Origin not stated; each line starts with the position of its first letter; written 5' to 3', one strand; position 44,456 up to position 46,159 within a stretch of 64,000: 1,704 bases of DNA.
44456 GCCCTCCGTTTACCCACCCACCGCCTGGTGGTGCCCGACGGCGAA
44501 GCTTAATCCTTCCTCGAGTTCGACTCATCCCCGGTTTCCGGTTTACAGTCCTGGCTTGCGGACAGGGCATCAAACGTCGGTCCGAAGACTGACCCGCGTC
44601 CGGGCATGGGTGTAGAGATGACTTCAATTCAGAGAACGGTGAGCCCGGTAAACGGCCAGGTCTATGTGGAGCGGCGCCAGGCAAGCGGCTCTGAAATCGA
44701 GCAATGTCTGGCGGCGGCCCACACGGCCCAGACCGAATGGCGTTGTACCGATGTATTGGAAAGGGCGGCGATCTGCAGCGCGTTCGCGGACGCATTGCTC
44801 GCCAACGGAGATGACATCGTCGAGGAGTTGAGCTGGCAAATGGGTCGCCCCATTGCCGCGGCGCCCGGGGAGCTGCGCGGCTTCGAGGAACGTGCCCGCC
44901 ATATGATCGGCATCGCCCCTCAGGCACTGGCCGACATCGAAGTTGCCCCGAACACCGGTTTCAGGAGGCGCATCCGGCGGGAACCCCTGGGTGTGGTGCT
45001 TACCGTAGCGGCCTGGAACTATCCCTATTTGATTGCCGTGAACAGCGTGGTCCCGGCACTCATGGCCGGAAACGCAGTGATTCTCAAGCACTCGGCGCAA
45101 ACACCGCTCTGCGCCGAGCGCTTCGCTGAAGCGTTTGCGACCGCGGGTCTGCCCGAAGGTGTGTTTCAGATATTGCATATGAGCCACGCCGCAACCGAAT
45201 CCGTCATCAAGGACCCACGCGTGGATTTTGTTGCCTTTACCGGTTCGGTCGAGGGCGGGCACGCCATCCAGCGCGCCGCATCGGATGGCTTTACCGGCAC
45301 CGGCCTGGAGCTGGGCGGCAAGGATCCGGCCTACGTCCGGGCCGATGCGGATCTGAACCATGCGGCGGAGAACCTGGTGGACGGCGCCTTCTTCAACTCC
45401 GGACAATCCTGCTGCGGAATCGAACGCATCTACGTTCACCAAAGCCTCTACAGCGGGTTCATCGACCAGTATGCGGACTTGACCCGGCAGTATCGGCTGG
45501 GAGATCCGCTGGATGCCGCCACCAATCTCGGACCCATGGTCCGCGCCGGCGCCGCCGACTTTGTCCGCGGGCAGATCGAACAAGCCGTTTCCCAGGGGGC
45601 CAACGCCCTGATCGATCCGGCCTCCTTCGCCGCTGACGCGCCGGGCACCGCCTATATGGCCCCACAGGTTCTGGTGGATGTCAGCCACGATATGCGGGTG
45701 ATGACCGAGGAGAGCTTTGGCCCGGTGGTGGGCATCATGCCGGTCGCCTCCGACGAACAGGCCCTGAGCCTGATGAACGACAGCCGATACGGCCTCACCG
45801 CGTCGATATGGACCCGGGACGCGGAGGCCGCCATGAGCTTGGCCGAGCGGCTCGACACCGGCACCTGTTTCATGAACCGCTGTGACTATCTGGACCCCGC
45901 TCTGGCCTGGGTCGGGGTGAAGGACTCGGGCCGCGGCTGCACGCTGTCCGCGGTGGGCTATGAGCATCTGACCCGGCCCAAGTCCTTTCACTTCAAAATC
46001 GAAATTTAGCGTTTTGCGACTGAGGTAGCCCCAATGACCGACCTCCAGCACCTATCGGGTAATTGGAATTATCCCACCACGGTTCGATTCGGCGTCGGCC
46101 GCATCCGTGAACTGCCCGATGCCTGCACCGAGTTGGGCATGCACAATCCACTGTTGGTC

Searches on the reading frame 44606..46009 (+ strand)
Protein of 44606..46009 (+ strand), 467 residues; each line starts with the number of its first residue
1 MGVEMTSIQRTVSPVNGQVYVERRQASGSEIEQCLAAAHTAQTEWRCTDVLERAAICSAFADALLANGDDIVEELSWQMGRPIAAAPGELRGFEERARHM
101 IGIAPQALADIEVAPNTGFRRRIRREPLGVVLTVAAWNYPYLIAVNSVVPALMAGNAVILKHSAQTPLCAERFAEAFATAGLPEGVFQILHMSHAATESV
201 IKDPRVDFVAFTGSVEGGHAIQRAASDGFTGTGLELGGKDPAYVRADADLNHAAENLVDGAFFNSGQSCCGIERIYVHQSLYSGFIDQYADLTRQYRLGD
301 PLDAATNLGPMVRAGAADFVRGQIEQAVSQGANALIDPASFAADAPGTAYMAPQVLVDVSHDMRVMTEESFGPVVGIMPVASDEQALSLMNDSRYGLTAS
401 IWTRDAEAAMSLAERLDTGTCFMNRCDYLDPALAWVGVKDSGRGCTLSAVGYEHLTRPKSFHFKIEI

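Call 43: find_encoding_contigs(protein=window:44606-46009:+, flank=9000, max_places=10)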
Protein window:44606-46009:+ (467 aa): 4 contigs read that carry it; 4 places shown.
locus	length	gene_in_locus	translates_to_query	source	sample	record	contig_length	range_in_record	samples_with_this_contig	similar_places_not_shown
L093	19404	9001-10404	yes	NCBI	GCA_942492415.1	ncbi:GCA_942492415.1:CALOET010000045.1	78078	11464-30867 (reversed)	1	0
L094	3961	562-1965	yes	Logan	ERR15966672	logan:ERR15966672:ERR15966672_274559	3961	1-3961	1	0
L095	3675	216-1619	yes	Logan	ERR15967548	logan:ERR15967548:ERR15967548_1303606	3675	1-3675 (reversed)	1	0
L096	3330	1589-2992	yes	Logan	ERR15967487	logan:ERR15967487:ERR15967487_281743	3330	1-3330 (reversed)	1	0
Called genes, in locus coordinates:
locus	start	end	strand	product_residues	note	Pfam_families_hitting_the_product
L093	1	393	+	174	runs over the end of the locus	PF06073:DUF934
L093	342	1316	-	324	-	PF00126:HTH_1, PF12802:MarR_2 (faint), PF03466:LysR_substrate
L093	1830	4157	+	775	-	PF14522:Cytochrome_C7 (faint), PF14537:Cytochrom_c3_2 (faint), PF22113:Mtrc-MtrF_II-IV_dom (weak)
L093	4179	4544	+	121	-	PF18602:Rap1a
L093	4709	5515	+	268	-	PF12697:Abhydrolase_6 (weak), PF01764:Lipase_3 (faint), PF05057:DUF676 (weak), PF07819:PGAP1 (weak)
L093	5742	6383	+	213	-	PF02622:DUF179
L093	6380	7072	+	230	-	PF01135:PCMT, PF00398:RrnaAD (weak), PF13649:Methyltransf_25 (weak), PF13847:Methyltransf_31 (faint)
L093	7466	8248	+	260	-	PF09865:DUF2092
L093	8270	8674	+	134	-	-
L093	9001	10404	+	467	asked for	PF00171:Aldedh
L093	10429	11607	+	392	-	PF00465:Fe-ADH, PF13685:Fe-ADH_2, PF25137:ADH_Fe_C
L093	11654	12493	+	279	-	PF00459:Inositol_P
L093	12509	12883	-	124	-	PF16347:SGSH_C (weak)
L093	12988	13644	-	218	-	PF01323:DSBA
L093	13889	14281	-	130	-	-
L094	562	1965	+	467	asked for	PF00171:Aldedh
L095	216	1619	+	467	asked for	PF00171:Aldedh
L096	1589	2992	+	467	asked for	PF00171:Aldedh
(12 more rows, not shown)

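Call 63: list_cluster_members(proteins=[window:44606-46009:+, window:39784-40149:+, window:46034-47212:+])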
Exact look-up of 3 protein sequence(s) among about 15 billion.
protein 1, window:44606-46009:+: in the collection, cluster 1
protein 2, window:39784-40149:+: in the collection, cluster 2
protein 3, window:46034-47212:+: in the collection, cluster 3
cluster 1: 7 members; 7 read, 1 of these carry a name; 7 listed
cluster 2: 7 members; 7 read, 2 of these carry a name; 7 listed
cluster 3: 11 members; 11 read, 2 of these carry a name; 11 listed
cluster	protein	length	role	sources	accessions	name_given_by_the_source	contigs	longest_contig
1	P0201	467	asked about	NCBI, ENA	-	-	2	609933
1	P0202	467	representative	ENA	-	-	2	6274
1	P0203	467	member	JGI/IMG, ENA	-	acyl-CoA reductase-like NAD-dependent aldehyde dehydrogenase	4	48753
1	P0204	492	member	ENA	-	-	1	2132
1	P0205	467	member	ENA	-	-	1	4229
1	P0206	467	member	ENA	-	-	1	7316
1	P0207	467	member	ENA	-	-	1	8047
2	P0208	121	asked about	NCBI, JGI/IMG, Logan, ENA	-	hypothetical protein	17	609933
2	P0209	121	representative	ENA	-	-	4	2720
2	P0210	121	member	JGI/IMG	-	hypothetical protein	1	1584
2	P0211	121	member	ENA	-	-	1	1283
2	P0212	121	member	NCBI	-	-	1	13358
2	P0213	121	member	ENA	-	-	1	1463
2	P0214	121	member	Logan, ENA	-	-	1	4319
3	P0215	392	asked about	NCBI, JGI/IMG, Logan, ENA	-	-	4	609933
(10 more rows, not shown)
